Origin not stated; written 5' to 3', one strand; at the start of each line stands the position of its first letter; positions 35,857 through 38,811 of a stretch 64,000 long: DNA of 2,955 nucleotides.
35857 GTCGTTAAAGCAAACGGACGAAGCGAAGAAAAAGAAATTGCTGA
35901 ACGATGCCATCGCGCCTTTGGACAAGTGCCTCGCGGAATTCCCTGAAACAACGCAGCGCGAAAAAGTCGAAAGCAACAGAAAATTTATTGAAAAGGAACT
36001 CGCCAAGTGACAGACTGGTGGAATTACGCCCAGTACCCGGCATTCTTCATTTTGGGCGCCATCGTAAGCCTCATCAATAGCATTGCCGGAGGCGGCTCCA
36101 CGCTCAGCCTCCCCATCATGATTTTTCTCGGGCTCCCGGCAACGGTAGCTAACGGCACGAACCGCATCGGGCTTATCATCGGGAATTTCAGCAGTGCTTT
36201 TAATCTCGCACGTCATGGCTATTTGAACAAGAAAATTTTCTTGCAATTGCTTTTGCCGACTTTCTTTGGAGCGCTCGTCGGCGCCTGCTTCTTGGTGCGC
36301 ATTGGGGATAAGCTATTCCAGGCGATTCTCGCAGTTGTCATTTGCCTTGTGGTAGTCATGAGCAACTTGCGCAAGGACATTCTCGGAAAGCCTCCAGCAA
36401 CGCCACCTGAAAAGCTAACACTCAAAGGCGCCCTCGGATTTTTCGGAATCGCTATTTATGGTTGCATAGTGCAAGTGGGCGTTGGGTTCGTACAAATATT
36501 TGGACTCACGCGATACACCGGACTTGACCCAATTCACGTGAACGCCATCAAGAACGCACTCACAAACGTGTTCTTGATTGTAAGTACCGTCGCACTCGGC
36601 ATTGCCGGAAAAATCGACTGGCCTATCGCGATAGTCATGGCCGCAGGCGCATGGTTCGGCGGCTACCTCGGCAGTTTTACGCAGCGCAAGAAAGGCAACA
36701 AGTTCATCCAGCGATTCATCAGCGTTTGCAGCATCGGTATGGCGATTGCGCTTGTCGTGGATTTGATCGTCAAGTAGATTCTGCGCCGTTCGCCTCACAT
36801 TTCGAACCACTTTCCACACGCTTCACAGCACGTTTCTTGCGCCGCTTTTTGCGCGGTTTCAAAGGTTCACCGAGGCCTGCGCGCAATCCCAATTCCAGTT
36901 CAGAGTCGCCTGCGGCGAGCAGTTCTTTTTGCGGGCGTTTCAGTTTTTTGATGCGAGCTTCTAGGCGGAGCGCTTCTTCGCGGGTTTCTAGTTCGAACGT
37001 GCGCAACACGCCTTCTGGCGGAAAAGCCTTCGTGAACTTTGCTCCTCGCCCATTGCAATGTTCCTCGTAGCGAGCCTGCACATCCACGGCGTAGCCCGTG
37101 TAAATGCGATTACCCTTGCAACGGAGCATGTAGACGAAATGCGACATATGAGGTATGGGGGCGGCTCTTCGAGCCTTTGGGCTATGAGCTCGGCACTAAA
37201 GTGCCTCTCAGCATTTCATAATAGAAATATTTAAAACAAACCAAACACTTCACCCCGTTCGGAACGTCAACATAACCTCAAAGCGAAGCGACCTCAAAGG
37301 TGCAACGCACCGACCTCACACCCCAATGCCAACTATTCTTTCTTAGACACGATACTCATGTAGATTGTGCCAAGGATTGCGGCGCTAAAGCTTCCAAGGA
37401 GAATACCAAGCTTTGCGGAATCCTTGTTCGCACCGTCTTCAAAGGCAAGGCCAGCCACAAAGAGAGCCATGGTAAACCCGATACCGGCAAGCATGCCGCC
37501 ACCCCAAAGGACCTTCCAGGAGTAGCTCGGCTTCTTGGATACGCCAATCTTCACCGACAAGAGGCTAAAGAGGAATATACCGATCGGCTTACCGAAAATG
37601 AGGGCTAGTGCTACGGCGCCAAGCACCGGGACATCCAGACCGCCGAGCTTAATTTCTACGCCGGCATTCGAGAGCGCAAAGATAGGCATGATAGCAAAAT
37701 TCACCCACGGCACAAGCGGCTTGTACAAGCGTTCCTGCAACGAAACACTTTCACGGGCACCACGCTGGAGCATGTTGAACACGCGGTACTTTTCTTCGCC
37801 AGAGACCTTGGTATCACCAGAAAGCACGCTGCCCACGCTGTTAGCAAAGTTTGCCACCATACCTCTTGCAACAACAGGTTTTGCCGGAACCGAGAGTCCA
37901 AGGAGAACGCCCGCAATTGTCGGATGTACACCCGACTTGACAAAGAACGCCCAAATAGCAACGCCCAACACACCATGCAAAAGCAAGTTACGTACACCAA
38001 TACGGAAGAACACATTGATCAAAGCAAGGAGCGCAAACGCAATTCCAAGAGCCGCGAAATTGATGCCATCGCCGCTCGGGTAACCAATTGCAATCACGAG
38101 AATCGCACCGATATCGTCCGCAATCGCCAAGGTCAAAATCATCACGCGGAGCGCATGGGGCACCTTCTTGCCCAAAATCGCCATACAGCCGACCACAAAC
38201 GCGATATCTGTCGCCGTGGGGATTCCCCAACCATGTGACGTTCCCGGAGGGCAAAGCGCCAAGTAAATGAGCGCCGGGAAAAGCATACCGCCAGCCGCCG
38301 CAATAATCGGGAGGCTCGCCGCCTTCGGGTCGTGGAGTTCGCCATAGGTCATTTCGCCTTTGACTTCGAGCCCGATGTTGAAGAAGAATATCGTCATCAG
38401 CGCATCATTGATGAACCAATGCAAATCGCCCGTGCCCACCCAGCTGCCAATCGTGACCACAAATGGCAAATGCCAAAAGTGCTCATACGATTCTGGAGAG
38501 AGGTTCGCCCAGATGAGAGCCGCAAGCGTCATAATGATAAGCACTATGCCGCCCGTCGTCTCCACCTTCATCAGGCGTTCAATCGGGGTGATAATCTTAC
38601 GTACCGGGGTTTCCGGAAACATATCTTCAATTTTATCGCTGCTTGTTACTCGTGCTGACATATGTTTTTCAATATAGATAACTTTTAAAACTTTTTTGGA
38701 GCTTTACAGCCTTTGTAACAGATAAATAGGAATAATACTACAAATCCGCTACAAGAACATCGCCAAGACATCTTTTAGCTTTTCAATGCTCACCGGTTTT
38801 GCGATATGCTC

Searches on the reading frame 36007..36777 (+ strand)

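Call 16: search_protein_families(library=pfam, proteins=[window:36007-36777:+], max_evalue=0.001)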
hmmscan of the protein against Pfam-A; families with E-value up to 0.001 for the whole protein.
window:36007-36777:+ (256 aa): 1 family
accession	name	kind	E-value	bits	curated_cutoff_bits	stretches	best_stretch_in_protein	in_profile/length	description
PF01925.25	TauE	-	9.9e-40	137.1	32.6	1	14-249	2-237/237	Sulfite exporter TauE/SafE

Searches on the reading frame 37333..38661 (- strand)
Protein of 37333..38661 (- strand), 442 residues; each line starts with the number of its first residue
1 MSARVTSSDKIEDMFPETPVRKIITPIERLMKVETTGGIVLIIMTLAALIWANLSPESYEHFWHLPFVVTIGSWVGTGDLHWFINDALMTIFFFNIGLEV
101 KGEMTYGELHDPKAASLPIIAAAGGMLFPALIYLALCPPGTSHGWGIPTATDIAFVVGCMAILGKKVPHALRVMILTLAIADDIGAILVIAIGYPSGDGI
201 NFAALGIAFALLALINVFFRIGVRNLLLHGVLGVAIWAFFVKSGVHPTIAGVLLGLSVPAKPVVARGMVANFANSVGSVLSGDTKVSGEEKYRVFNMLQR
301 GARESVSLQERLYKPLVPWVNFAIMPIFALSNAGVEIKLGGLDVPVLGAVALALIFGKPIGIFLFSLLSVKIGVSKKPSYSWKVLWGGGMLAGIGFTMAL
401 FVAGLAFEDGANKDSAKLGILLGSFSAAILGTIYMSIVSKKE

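Call 16: search_protein_families(library=pfam, proteins=[window:37333-38661:-], max_evalue=0.001)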
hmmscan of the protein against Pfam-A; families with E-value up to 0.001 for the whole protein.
window:37333-38661:- (442 aa): 1 family
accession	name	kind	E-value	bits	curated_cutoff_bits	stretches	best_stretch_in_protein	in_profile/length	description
PF06965.17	Na_H_antiport_1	-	3.2e-122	408.5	23.5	1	29-434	2-373/374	Na+/H+ antiporter 1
